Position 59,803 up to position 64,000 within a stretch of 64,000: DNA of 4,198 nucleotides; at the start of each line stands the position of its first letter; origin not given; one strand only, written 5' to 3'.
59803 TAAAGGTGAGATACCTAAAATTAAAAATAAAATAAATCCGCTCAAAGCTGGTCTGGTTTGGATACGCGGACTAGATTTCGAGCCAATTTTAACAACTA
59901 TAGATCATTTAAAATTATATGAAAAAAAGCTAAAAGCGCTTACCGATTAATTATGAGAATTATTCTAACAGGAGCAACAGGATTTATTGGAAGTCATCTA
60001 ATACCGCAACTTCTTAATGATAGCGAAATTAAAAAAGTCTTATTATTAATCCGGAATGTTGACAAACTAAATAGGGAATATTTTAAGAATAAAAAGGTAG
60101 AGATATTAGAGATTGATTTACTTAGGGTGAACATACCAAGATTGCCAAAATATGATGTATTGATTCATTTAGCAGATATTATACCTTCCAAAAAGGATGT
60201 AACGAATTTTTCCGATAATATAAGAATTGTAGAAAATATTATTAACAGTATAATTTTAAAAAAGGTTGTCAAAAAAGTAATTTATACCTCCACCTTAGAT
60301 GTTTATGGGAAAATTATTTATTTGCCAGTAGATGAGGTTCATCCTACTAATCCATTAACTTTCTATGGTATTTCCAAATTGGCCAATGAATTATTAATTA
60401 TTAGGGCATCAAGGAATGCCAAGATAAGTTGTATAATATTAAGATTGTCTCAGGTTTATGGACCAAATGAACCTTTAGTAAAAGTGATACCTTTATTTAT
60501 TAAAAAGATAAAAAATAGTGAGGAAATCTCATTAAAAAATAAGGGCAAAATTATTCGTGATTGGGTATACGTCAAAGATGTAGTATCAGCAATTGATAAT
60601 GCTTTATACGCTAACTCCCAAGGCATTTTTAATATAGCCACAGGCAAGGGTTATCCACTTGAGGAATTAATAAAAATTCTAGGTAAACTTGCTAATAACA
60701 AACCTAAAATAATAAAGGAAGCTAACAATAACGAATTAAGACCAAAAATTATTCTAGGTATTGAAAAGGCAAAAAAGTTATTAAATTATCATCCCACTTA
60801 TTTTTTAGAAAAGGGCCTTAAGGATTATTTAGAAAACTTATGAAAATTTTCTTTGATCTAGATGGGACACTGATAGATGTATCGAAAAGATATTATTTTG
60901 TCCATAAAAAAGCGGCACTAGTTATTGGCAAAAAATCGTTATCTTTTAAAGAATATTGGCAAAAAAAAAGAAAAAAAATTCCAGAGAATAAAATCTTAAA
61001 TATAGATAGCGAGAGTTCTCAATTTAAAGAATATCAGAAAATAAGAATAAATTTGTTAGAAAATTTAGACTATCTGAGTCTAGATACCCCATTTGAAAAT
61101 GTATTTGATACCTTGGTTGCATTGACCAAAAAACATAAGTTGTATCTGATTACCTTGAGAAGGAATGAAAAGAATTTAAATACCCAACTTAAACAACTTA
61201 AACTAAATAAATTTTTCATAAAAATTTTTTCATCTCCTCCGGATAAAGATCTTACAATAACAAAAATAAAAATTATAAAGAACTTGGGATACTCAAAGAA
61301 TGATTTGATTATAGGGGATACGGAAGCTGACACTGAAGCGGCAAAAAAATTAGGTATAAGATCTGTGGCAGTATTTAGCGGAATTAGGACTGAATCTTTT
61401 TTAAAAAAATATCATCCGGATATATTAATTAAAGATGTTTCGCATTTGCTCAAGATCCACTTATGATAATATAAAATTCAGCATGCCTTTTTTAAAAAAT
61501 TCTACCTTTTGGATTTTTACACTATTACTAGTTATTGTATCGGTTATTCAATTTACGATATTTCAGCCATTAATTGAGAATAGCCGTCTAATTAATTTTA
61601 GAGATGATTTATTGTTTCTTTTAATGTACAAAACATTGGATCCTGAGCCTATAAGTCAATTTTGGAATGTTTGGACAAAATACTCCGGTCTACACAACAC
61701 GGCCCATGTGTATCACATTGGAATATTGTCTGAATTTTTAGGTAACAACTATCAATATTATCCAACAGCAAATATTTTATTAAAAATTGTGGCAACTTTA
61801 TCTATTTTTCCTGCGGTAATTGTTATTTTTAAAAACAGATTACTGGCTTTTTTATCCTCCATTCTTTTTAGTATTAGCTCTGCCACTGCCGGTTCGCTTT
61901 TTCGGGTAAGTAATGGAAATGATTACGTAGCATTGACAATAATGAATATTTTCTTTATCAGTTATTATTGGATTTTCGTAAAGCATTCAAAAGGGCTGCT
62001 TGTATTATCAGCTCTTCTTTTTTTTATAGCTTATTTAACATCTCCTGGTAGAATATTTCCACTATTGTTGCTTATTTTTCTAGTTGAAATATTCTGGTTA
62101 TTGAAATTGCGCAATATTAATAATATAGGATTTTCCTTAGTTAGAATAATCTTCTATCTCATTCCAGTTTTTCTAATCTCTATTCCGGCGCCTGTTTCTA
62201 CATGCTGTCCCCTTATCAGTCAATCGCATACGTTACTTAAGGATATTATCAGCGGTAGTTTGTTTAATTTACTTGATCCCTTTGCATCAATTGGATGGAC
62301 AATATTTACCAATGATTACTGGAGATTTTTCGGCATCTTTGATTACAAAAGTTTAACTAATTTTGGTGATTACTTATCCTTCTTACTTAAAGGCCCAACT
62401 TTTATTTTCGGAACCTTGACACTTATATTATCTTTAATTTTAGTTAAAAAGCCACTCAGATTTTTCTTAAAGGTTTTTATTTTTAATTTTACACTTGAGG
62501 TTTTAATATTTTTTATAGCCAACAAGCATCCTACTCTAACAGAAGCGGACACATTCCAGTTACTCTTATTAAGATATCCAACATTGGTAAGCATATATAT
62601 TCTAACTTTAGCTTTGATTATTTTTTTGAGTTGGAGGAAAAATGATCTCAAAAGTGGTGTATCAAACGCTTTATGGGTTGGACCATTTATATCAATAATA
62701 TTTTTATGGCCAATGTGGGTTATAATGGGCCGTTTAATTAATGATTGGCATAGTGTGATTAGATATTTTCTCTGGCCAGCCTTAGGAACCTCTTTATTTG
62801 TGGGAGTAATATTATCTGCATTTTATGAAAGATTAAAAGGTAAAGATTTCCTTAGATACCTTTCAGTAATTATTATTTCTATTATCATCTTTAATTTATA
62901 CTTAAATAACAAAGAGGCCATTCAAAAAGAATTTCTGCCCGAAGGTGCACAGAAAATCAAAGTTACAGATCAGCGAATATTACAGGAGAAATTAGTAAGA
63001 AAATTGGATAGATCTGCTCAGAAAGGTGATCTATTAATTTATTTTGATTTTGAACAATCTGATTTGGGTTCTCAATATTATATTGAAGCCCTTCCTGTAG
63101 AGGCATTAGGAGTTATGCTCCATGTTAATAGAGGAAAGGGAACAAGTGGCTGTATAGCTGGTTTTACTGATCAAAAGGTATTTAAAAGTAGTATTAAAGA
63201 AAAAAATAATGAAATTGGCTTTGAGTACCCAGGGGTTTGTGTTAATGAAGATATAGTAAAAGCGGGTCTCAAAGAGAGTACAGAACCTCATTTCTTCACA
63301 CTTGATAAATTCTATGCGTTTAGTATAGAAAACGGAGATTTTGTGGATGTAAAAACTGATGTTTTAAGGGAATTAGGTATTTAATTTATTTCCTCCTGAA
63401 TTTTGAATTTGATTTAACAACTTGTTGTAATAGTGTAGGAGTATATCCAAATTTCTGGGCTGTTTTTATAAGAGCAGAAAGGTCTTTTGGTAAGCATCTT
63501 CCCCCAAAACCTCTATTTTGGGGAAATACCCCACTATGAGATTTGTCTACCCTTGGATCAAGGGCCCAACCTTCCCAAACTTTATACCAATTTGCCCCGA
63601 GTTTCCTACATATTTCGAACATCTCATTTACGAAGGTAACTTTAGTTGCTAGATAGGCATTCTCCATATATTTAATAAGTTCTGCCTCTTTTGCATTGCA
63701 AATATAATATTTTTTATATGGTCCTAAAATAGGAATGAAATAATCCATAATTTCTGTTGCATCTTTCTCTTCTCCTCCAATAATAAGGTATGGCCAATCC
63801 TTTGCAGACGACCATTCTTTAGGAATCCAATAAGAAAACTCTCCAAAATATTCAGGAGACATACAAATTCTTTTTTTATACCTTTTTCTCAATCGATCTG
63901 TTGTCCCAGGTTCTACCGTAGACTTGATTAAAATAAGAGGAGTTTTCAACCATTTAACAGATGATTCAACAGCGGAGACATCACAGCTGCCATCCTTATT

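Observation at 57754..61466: Nucleotide-sugar tailoring set suggesting an amidated or modified uronic or amino sugar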

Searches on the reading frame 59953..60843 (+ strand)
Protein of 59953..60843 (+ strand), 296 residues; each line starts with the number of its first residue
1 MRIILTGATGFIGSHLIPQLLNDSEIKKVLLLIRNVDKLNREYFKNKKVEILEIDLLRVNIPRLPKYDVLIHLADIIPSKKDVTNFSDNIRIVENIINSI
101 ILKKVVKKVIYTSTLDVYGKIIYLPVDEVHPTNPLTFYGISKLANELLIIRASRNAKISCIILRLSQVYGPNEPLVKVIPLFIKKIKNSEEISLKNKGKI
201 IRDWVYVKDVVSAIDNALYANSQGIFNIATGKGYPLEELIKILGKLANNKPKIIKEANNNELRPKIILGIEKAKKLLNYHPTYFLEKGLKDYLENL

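Call 4: search_protein_families(library=pfam, proteins=[window:59953-60843:+])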
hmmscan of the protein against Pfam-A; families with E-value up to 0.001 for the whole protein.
window:59953-60843:+ (296 aa): 8 families
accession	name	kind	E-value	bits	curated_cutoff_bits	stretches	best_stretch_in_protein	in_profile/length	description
PF01370.27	Epimerase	-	1.4e-38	133.1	20.9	1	3-229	1-240/240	NAD dependent epimerase/dehydratase family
PF16363.11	GDP_Man_Dehyd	-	1.6e-29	103.9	27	1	5-291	2-331/332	GDP-mannose 4,6 dehydratase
PF01073.25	3Beta_HSD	-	5.8e-18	65.3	22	1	5-214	2-225/280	3-beta hydroxysteroid dehydrogenase/isomerase family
PF02719.21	Polysacc_synt_2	-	1.2e-13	51.4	20.2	1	3-257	1-253/293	Polysaccharide biosynthesis protein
PF07993.18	NAD_binding_4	-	5.6e-12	45.8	20.1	1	5-38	1-35/258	Male sterility protein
PF04321.23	RmlD_sub_bind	-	8e-08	32.1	27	1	1-173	1-156/287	RmlD substrate binding domain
PF13460.12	NAD_binding_10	-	6.4e-07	29.9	27.2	1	7-118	1-102/184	NAD(P)H-binding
PF05368.20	NmrA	-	1.3e-06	28.7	27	1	2-114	4-107/298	NmrA-like family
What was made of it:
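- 59953..60843 (+): Extended (GalE-like) NAD-dependent SDR; nucleotide-sugar epimerase-like, with an unusual acidic residue in S-T-L-D-V-Y-G. PF01370 (call 4).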

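Call 5: search_protein_families(library=ncbifam, proteins=[window:59953-60843:+], max_evalue=0.01)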
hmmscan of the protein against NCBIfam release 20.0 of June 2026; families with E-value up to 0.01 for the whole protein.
window:59953-60843:+ (296 aa): 33 families (the best 25 are shown)
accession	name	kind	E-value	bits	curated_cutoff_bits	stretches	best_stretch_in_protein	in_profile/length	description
TIGR02197.1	heptose_epim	equivalog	1.4e-27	96.7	274.6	1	3-296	1-313/316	ADP-glyceromanno-heptose 6-epimerase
TIGR04180.1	EDH_00030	hypoth_equivalog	3.2e-27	95.4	475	1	3-283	1-296/297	NAD-dependent 4,6-dehydratase LegB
TIGR01181.1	dTDP_gluc_dehyt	equivalog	2.7e-25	89.1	365.1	1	3-291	2-306/321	dTDP-glucose 4,6-dehydratase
TIGR01179.1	galE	equivalog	3e-23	82.2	262.3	2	2-171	1-179/332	UDP-glucose 4-epimerase GalE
NF043036.1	ErythonDh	equivalog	4e-17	62.4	325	1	1-168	1-179/321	D-erythronate dehydrogenase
NF050030.1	thlkprotThyD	equivalog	5.6e-13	48.7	400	1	1-248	1-251/305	thylakoid membrane protein ThyD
TIGR01746.1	Thioester-redct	subfamily_domain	9.6e-13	48.1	213.35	2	3-37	2-36/371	thioester reductase domain-containing protein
NF042423.1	oxyalk_red_Shew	equivalog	1.8e-12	47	580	1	2-213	10-216/331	2-alkyl-3-oxoalkanoate reductase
NF007490.0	PRK10084.1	subfamily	1.9e-12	46.9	649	1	128-220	157-249/361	dTDP-glucose 4,6-dehydratase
NF011728.1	PRK15181.1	equivalog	2.7e-12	46.4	760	1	82-293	110-334/348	Vi polysaccharide biosynthesis UDP-N-acetylglucosaminuronic acid C-4 epimerase TviC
NF007582.0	PRK10217.1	equivalog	7.3e-12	45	698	1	108-254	128-281/355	dTDP-glucose 4,6-dehydratase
NF008360.0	PRK11150.1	equivalog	7.7e-12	45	452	1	108-239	110-246/310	ADP-glyceromanno-heptose 6-epimerase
NF047922.1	GDPFucSynFcl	equivalog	9e-11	41.8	500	1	2-292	4-297/308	GDP-L-fucose synthase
TIGR01777.1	yfcH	hypoth_equivalog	3.7e-10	39.9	207.35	1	3-255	1-248/292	TIGR01777 family oxidoreductase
TIGR01214.1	rmlD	equivalog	2.2e-09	36.8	224.05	1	2-230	1-209/285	dTDP-4-dehydrorhamnose reductase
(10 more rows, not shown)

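Call 36: search_solved_structures(query=window:59953-60840:+, max_evalue=1e-8)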
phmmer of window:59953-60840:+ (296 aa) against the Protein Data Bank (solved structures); distinct sequences matched with E-value up to 1e-8: 60.
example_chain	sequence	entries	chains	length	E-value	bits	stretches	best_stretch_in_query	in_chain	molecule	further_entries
4zrm_A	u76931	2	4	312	5.2e-31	111.4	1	1-293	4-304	UDP-glucose 4-epimerase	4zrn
3m2p_A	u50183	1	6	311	5.3e-24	88.4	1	2-285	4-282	UDP-N-acetylglucosamine 4-epimerase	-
3ehe_A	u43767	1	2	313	4e-23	85.5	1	3-290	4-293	UDP-glucose 4-epimerase (GalE-1)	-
6dnt_A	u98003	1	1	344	3.3e-22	82.5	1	2-246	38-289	NAD-dependent epimerase/dehydratase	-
2hun_A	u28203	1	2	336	1e-19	74.3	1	1-292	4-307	336aa long hypothetical dTDP-glucose 4,6-dehydratase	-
6zl6_A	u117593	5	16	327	1.3e-19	73.9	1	1-290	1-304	Epimerase domain-containing protein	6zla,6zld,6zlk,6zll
8rdg_A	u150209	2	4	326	2.7e-19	72.9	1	1-251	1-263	SDR family NAD(P)-dependent oxidoreductase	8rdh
6zlj_A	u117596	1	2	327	4.8e-19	72.1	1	1-290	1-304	Epimerase domain-containing protein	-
8rdi_A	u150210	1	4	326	9.5e-19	71.1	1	1-251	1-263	SDR family NAD(P)-dependent oxidoreductase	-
3icp_A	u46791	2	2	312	9.8e-19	71.1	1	1-214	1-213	NAD-dependent epimerase/dehydratase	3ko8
8vr2_A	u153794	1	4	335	1.3e-18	70.7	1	2-289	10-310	NAD-dependent epimerase/dehydratase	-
6kv9_A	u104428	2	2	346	3.6e-18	69.3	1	3-289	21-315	MoeE5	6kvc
6bi4_A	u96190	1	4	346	1.4e-17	67.3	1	1-292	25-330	dTDP-glucose 4,6-dehydratase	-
3sxp_A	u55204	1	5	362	2.4e-17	66.6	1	3-295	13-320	ADP-L-glycero-D-mannoheptose-6-epimerase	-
3vps_A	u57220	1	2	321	3.4e-17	66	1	2-247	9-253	NAD-dependent epimerase/dehydratase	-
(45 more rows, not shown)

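Call 77: search_solved_structures(query=A2, max_evalue=1e-10, show_alignments=3)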
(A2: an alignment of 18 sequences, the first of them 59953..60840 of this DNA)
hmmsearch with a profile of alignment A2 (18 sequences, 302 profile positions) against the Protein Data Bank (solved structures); distinct sequences matched with E-value up to 1e-10: 191 (the best 60 are shown).
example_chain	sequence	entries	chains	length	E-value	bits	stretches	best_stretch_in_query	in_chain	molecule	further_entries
4zrm_A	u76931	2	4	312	6.2e-64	219.1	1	2-299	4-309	UDP-glucose 4-epimerase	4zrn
6zl6_A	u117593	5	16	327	1.8e-58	201.2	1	2-299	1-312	Epimerase domain-containing protein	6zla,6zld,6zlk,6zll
6zlj_A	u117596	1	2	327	2.1e-57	197.7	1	2-299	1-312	Epimerase domain-containing protein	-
6dnt_A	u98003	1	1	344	1.1e-55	192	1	2-300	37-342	NAD-dependent epimerase/dehydratase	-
6kv9_A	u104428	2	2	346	7e-54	186.1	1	4-299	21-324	MoeE5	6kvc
2hun_A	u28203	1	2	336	8.8e-52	179.2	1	2-299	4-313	336aa long hypothetical dTDP-glucose 4,6-dehydratase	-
3m2p_A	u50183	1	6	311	2e-51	178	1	3-293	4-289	UDP-N-acetylglucosamine 4-epimerase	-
6bi4_A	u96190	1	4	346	8.4e-50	172.7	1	2-300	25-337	dTDP-glucose 4,6-dehydratase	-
6bwl_A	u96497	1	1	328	2.3e-48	168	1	2-299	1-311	Pal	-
6wjb_A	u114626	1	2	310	1.7e-47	165.1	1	2-295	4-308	NAD-dependent epimerase/dehydratase family protein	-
3ehe_A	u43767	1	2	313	1.9e-47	165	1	2-293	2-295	UDP-glucose 4-epimerase (GalE-1)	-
5u4q_A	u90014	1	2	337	2.5e-47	164.6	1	2-299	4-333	dTDP-glucose 4,6-dehydratase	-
8vr2_A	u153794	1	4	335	3.8e-47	164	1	2-301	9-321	NAD-dependent epimerase/dehydratase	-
1r66_A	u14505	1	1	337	4e-47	163.9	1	2-300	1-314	TDP-glucose-4,6-dehydratase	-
1r6d_A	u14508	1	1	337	6.4e-47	163.2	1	2-300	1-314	TDP-glucose-4,6-dehydratase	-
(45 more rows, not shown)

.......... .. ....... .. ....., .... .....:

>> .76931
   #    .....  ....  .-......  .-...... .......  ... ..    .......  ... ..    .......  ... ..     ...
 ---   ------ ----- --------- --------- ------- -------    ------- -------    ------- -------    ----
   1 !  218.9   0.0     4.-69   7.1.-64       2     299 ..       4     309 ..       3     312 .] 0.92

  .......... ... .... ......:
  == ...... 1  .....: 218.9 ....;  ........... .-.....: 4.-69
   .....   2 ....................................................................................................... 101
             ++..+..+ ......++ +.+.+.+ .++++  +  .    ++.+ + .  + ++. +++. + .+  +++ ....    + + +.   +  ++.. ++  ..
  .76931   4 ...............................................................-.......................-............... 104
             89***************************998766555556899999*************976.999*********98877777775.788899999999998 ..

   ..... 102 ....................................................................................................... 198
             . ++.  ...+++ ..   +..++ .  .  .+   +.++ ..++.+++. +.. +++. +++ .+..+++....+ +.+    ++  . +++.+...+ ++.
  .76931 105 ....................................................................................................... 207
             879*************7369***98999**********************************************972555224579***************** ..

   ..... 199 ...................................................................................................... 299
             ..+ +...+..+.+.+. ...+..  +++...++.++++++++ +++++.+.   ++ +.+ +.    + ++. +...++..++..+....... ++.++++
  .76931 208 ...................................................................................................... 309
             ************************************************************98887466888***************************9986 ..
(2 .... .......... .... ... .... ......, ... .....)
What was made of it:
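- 59953..60843 (+): The family profile best matches T. maritima GalE 4zrm (219 bits), the UDP-GlcA 4-epimerase 6zl6 (201) and MoeE5 6kv9 (186) (call 77).
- On Nucleotide-sugar 4-epimerase (GalE / UDP-GlcA 4-epimerase) branch of extended SDRs: The profile matches 4zrm at 219 bits, 6zl6 at 201 and 6kv9 at 186 (call 77).
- The cassette SDR profile is close to UDP-GlcA 4-epimerases 6zl6 and 6kv9 (call 77). The SDR is clearly of the nucleotide-sugar (GalE) type (calls 36, 77).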

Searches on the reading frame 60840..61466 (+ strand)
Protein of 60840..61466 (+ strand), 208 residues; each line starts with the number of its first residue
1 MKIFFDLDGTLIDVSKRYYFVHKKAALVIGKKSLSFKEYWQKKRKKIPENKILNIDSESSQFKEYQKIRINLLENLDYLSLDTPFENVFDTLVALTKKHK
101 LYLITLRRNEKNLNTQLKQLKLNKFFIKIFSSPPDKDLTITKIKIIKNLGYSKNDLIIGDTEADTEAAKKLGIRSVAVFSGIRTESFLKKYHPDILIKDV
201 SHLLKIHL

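Call 4: search_protein_families(library=pfam, proteins=[window:60840-61466:+])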
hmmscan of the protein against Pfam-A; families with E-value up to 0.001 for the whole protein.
window:60840-61466:+ (208 aa): 3 families
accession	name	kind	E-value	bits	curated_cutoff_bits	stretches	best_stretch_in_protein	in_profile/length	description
PF13419.12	HAD_2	-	2.9e-15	57.3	23.8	1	3-178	1-178/178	Haloacid dehalogenase-like hydrolase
PF00702.32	Hydrolase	-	4.7e-09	37.3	26.4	1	3-172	4-191/191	haloacid dehalogenase-like hydrolase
PF13242.12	Hydrolase_like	-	2.3e-07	31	22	1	153-202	22-74/75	HAD-hyrolase-like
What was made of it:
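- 60840..61466 (+): HAD-IA phosphatase (phosphoglycolate-phosphatase-like subfamily). PF13419/PF00702 (call 4).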

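Call 5: search_protein_families(library=ncbifam, proteins=[window:60840-61466:+], max_evalue=0.01)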
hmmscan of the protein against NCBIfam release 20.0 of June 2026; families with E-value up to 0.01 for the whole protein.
window:60840-61466:+ (208 aa): 18 families
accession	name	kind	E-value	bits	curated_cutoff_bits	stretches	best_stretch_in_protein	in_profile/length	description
NF009804.0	PRK13288.1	equivalog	2.7e-11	43.4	218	1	3-206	6-209/215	pyrophosphatase PpaX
NF009695.0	PRK13222.1-2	equivalog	5.4e-10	39.1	225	1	3-206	9-221/226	phosphoglycolate phosphatase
TIGR02253.1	CTE7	subfamily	3.4e-08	33.5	169.75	1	3-203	5-220/221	TIGR02253 family HAD-type hydrolase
NF009698.0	PRK13223.1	equivalog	7.6e-08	31.9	466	1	3-204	16-226/272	phosphoglycolate phosphatase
NF009699.0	PRK13225.1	equivalog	7.3e-07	28.9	368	1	3-205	65-265/273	phosphoglycolate phosphatase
TIGR01656.1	Histidinol-ppas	subfamily_domain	9.1e-07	28.9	84.15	0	3-33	3-33/149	histidinol-phosphate phosphatase domain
TIGR01549.1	HAD-SF-IA-v1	subfamily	3.6e-06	27.4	23.3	0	64-172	43-149/149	HAD-IA family hydrolase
TIGR01509.1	HAD-SF-IA-v3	subfamily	1.1e-05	25.6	29.4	1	3-58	2-57/154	HAD-IA family hydrolase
TIGR01449.2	PGP_bact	equivalog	3e-05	23.7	180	1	149-204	154-210/213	phosphoglycolate phosphatase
TIGR01990.1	bPGM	equivalog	4.1e-05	23.6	189.4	1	3-178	4-186/187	beta-phosphoglucomutase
NF009694.0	PRK13222.1-1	equivalog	0.0001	21.7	415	1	85-204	113-236/252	phosphoglycolate phosphatase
TIGR01662.1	HAD-SF-IIIA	subfamily_domain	0.00011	22.3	44.6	0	3-19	3-18/141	HAD-IIIA family hydrolase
NF009697.0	PRK13222.1-4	equivalog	0.00017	21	327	0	87-205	98-220/232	phosphoglycolate phosphatase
TIGR01454.1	AHBA_synth_RP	hypoth_equivalog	0.00028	20.6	246.65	1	4-205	2-201/205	AHBA synthesis associated protein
TIGR01488.1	HAD-SF-IB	subfamily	0.0021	18.1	45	0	3-91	2-80/177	HAD-IB family phosphatase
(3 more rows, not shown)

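Call 37: search_solved_structures(query=window:60840-61463:+, max_evalue=0.001)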
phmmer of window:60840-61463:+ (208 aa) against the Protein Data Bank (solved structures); distinct sequences matched with E-value up to 0.001: 5.
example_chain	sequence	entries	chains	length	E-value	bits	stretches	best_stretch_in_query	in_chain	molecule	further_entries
2ah5_A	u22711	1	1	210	1.9e-09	40.5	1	85-197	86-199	COG0546: Predicted phosphatases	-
2yy6_A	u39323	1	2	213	1.7e-07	34.1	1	3-202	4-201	phosphoglycolate phosphatase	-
2nyv_A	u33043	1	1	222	2.2e-07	33.8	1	3-202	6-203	Phosphoglycolate phosphatase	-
2hcf_A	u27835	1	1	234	7.6e-05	25.5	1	4-201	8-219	Hydrolase, haloacid dehalogenase-like family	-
3kbb_A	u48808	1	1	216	0.00023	23.9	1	3-176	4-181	Phosphorylated carbohydrates phosphatase TM_1254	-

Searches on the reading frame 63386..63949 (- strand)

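Call 4: search_protein_families(library=pfam, proteins=[window:63386-63949:-])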
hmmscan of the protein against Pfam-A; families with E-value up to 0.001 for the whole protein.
window:63386-63949:- (187 aa): 1 family
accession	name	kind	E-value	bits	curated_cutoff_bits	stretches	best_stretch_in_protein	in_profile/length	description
PF00984.24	UDPG_MGDP_dh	-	8.4e-28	96.8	25.4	1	87-182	1-93/94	UDP-glucose/GDP-mannose dehydrogenase family, central domain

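Call 5: search_protein_families(library=ncbifam, proteins=[window:63386-63949:-], max_evalue=0.01)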
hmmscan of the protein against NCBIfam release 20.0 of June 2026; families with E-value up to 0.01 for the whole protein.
window:63386-63949:- (187 aa): 6 families
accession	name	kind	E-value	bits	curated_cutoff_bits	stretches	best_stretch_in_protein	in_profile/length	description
TIGR03026.1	NDP-sugDHase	subfamily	2.2e-33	115.6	189.8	1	5-184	115-296/413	nucleotide sugar dehydrogenase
NF041297.1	UDPGDh_AglM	equivalog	2.9e-26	92.4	670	1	5-183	116-299/429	UDP-glucose 6-dehydrogenase AglM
NF047673.2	TeichurnBiosyTuaD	equivalog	7.3e-23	81.4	700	1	56-185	170-294/439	UDP-glucose 6-dehydrogenase TuaD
NF011631.0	PRK15057.1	equivalog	2.7e-16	59.7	757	1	5-167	112-268/388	UDP-glucose 6-dehydrogenase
NF040825.1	UDPMaNacDH_Arch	equivalog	2.6e-11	43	750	1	3-168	111-275/418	UDP-N-acetyl-D-mannosamine dehydrogenase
NF008286.0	PRK11064.1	equivalog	7e-06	24.9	459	1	83-156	202-270/420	UDP-N-acetyl-D-mannosamine dehydrogenase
